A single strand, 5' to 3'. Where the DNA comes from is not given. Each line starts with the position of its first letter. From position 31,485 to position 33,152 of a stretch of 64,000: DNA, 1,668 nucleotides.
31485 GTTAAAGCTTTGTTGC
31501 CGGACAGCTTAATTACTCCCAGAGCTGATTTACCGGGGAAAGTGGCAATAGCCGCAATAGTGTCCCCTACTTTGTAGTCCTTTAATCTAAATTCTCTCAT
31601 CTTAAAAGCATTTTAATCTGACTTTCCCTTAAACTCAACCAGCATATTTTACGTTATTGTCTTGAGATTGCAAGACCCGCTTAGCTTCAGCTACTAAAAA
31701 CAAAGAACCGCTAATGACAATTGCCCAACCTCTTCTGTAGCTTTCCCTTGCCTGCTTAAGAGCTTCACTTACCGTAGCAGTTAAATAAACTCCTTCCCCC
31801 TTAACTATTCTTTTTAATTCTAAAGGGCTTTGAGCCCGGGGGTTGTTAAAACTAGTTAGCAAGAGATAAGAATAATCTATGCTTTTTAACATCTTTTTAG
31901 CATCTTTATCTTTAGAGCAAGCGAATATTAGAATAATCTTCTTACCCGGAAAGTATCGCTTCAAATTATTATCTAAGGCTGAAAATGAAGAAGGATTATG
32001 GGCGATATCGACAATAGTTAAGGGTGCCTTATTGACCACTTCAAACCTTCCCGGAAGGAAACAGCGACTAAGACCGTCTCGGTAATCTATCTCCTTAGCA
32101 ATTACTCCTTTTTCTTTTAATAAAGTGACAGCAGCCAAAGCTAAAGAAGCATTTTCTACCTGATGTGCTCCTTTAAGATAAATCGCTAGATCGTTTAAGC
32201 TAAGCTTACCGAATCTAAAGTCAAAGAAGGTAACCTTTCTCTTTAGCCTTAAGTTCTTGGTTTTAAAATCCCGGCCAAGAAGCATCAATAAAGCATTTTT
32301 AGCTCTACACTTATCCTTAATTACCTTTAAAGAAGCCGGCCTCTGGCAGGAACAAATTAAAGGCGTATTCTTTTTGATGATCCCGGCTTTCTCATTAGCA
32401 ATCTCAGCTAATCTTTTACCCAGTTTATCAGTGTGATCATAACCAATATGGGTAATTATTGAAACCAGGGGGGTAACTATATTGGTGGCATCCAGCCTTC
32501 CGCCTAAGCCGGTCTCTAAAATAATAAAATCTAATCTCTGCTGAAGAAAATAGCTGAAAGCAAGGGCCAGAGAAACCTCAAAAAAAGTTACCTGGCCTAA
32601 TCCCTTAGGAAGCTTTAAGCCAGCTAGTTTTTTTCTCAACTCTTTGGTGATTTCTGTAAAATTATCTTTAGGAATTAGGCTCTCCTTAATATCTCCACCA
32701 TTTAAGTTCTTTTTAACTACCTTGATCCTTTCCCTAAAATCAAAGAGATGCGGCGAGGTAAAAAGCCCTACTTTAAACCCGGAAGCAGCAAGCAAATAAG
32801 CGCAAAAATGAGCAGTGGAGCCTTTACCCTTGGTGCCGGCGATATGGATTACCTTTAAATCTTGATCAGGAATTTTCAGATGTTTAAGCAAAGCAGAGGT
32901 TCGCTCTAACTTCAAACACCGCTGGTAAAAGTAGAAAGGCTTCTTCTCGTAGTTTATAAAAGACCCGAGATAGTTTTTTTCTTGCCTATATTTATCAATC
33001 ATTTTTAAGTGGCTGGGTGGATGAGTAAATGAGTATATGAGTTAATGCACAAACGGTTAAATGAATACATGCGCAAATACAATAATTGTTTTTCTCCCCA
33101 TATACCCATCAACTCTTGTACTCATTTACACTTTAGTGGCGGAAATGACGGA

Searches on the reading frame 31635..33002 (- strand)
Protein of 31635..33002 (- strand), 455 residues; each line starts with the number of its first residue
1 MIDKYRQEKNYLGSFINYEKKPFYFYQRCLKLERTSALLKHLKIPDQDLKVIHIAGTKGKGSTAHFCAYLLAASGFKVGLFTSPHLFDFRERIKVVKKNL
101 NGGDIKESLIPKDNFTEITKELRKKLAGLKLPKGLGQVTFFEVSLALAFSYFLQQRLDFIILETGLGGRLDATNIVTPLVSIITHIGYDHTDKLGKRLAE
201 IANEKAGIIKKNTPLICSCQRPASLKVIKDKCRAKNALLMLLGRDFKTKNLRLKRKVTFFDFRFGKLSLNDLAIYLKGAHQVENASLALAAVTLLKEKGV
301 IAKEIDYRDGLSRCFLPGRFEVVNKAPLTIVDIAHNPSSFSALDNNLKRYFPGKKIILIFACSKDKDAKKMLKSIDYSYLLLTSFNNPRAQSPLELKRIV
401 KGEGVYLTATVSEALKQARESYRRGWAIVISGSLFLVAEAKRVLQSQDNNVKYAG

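Call 21: search_protein_families(library=pfam, proteins=[window:31635-33002:-], max_evalue=0.0001)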
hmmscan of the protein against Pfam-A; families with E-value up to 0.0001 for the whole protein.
window:31635-33002:- (455 aa): 2 families
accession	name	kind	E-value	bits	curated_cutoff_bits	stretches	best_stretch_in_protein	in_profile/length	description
PF02875.26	Mur_ligase_C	-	4.1e-18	66.9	28.4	1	318-433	1-126/127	Mur ligase, glutamate ligase domain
PF08245.18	Mur_ligase_M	-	8.2e-13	49.2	24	1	139-292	39-200/200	Mur ligase middle domain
